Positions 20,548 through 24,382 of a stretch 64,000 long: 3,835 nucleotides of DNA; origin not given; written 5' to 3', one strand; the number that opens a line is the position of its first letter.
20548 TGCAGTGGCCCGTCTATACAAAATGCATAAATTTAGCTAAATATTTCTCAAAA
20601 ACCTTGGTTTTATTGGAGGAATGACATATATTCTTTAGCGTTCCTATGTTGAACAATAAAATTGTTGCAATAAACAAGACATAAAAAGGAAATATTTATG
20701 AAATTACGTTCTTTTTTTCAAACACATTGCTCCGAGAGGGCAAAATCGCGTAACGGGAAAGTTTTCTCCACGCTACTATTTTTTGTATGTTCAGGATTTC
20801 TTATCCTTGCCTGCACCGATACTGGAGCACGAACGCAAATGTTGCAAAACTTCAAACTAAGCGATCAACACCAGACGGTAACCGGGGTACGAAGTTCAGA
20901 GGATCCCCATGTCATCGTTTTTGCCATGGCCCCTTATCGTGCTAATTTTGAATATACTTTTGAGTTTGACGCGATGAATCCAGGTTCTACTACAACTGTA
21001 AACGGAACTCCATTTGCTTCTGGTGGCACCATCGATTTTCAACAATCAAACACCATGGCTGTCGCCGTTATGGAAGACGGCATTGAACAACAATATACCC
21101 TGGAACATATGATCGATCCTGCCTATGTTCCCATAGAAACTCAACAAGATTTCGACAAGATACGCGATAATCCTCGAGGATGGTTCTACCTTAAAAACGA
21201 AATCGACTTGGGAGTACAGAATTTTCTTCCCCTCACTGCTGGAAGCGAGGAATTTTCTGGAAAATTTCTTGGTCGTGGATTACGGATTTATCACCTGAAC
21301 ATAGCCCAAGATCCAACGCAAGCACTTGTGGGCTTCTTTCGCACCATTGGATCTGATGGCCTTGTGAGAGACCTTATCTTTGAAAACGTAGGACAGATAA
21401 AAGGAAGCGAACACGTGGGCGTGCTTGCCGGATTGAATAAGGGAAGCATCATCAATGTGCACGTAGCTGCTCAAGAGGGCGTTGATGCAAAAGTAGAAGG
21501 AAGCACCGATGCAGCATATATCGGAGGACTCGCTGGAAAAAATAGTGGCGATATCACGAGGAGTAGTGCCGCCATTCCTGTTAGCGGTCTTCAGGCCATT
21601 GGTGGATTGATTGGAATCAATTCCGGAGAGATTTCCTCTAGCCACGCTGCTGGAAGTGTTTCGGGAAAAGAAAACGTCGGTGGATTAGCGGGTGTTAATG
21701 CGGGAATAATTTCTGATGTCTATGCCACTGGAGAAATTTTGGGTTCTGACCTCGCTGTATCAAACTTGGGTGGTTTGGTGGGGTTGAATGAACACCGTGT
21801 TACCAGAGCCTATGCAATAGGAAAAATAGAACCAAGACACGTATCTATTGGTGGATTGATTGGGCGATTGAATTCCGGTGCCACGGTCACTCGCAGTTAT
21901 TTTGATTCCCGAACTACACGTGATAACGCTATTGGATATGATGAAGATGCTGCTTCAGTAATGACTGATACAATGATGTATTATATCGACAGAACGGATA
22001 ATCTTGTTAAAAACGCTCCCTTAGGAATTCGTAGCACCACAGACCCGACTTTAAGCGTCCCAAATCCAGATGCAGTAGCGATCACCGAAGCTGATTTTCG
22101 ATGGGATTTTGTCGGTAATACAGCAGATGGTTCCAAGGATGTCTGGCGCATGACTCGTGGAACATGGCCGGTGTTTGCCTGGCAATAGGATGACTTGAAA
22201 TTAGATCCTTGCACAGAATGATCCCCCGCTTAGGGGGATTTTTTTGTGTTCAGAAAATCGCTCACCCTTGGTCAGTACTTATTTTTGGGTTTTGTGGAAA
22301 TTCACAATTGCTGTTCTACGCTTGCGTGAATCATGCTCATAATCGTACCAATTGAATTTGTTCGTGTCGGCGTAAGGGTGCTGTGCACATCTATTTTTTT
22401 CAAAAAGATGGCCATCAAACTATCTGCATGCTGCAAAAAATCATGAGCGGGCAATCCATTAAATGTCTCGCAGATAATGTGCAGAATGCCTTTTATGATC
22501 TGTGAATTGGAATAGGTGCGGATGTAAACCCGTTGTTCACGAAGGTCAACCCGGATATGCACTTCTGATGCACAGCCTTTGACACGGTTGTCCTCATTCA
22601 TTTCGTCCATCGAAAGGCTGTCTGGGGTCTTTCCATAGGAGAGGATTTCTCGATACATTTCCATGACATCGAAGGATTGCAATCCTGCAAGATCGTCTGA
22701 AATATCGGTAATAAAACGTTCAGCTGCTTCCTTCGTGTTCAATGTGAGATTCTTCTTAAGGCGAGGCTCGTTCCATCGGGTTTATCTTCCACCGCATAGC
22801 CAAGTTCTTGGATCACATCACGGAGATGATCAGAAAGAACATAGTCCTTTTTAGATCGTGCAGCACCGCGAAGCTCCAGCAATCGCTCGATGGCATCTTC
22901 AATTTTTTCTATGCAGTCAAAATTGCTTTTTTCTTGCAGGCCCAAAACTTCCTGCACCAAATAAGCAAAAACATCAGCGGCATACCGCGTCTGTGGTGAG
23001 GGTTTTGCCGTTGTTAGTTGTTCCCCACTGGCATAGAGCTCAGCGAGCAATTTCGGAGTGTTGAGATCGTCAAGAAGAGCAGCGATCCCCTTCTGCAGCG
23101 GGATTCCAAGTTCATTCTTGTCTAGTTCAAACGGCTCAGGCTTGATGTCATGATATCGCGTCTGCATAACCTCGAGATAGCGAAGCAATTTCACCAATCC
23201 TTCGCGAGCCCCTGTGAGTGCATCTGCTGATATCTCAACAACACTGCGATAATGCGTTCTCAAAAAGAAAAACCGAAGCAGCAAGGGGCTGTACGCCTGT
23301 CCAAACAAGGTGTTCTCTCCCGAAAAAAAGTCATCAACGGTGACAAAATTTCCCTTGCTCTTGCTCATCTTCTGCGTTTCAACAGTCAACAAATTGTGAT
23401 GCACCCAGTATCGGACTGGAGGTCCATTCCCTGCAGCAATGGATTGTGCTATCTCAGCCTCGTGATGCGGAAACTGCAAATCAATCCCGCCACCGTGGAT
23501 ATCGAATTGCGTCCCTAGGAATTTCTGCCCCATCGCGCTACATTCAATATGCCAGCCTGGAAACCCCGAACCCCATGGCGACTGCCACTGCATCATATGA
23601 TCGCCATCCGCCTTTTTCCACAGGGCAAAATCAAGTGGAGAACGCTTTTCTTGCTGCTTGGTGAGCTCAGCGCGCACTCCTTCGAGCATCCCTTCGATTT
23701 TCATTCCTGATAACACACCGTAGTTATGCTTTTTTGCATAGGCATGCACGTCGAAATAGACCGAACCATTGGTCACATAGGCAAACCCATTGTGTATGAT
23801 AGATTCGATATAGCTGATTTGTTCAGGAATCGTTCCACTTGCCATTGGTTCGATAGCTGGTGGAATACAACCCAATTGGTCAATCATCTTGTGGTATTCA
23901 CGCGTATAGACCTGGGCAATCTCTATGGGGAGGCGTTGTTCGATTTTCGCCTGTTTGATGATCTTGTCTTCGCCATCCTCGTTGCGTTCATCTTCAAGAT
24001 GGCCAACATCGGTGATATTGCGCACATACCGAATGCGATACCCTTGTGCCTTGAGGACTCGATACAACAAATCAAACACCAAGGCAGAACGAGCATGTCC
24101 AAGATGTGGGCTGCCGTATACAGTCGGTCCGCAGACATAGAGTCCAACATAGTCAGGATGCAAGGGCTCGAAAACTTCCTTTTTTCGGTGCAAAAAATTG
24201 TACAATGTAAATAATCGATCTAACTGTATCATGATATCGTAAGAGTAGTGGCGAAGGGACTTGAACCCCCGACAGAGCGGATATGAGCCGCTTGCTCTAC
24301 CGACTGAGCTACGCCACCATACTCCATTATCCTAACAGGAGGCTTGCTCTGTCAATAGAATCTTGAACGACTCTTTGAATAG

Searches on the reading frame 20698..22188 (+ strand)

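Call 46: search_protein_families(library=ncbifam, proteins=[window:20698-22188:+], max_evalue=0.00001)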
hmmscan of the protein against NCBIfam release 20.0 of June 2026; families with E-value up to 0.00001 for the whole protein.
window:20698-22188:+ (496 aa): 0 families

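Call 75: search_protein_families(library=pfam, proteins=[window:20698-22188:+], max_evalue=0.001)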
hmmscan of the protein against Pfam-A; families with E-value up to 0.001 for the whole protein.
window:20698-22188:+ (496 aa): 1 family
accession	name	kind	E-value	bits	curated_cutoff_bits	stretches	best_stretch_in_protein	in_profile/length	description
PF07581.17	Glug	-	4.9e-16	58.4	20.5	0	325-347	3-27/28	The GLUG motif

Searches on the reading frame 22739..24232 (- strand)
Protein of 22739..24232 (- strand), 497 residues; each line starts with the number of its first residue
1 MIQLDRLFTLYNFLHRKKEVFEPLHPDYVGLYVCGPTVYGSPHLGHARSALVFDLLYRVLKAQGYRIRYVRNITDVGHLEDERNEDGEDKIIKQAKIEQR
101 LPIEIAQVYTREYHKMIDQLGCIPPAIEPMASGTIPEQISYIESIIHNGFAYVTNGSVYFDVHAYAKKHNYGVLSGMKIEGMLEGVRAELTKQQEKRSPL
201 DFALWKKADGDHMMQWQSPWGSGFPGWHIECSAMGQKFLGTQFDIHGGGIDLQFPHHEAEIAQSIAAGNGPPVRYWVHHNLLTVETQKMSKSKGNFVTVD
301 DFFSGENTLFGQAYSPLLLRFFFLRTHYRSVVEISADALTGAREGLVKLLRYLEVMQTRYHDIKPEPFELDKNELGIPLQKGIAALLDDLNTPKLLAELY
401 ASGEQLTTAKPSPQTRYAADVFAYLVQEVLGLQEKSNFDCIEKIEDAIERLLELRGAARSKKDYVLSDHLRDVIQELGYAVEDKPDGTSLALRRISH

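Call 46: search_protein_families(library=ncbifam, proteins=[window:22739-24232:-], max_evalue=0.00001)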
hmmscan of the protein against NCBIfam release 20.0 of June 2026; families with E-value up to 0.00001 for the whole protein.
window:22739-24232:- (497 aa): 5 families
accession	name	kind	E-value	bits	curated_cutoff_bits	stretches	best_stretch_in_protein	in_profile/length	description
TIGR00435.1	cysS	equivalog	3.9e-123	412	340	1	9-490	2-463/466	cysteine--tRNA ligase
NF011108.0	PRK14536.1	equivalog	2.5e-106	356.4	780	1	9-489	4-486/490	cysteine--tRNA ligase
NF011107.0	PRK14534.1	equivalog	8.4e-68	229.5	744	1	16-489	9-477/481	cysteine--tRNA ligase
TIGR03447.1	mycothiol_MshC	equivalog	1.8e-61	208.2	485.1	1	27-431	35-408/411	cysteine--1-D-myo-inosityl 2-amino-2-deoxy-alpha-D-glucopyranoside ligase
TIGR00398.1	metG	equivalog_domain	4.4e-08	32.3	336.35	0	277-325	316-356/530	methionine--tRNA ligase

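Call 47: find_related_loci(query=window:22739-24232:-, collection=genome_contigs, flank=500)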
Query window:22739-24232:- (497 aa) in genome_contigs; peptide patterns used: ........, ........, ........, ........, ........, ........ (x = any residue, [..] = any of these).
516 stretches matched a pattern; 247 encode a relative of the query (tblastn E <= 1e-3); the best 80 are kept; 80 distinct loci.
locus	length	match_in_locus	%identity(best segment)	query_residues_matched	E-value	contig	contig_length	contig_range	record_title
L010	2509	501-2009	49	10-489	3e-160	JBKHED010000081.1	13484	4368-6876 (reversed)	MAG: Spirochaetaceae bacterium isolate D1M04_9 NODE_2029_length_13484_cov_12.145506, whole genome shotgun sequence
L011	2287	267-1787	49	9-489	2e-163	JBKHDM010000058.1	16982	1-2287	MAG: Spirochaetaceae bacterium isolate D1M04_11 NODE_1360_length_16982_cov_8.715839, whole genome shotgun sequence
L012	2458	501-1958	50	6-492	4e-158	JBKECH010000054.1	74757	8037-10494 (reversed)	MAG: Bacteroidales bacterium isolate VLC_051 c_000003807581, whole genome shotgun sequence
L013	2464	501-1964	49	8-489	2e-157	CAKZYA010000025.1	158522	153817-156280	MAG TPA_asm: uncultured Flammeovirgaceae bacterium isolate SRR3401481_bin.67_CONCOCT_v1.1_MAG genome assembly, contig: E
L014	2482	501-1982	49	8-492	6e-157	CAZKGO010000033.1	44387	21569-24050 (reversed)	MAG TPA_asm: uncultured Spirochaetales bacterium isolate binchicken_co27_447 genome assembly, contig: NODE_1452_length_4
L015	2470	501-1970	48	10-492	2e-156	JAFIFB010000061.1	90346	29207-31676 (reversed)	MAG: Balneolaceae bacterium isolate coassembly_bin.53 k141_122426, whole genome shotgun sequence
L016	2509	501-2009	48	10-489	7e-158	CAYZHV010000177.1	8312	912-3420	MAG TPA_asm: uncultured Spirochaetaceae bacterium isolate SRP332253_co1_227 genome assembly, contig: NODE_14282_length_8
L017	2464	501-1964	48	10-492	3e-155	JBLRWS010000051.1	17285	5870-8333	MAG: Balneolaceae bacterium isolate TamC05-17 NODE_1991_length_17285_cov_8.237203, whole genome shotgun sequence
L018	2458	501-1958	47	10-489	2e-155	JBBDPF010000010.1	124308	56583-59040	MAG: Balneolaceae bacterium isolate LejiaB_41_251 Lejia_B_195_length_124308_cov_153, whole genome shotgun sequence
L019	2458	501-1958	48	10-489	5e-155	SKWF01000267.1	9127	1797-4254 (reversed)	MAG: Balneolaceae bacterium isolate CSSed162cmB_190 CSSed16-2cmB-30630, whole genome shotgun sequence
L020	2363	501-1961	47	9-489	2e-158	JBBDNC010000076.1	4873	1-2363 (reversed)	MAG: Balneolaceae bacterium isolate LejiaB_47_16 Lejia_B_22321_length_4873_cov_9, whole genome shotgun sequence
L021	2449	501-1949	48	10-493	1e-154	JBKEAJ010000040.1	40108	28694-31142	MAG: Bacteroidales bacterium isolate VLC_101 k251_1211475, whole genome shotgun sequence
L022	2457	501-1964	48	8-489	3e-160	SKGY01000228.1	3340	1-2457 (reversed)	MAG: Balneolaceae bacterium isolate CSBr16_177 CSBr16-55189, whole genome shotgun sequence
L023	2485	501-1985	48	8-492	3e-158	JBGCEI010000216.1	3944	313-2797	MAG: Cyclobacteriaceae bacterium isolate SGMAG-51 contig216, whole genome shotgun sequence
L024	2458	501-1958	48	10-489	5e-154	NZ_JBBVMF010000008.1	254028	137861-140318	Rhodohalobacter sp. 8-1 Scaffold8_1, whole genome shotgun sequence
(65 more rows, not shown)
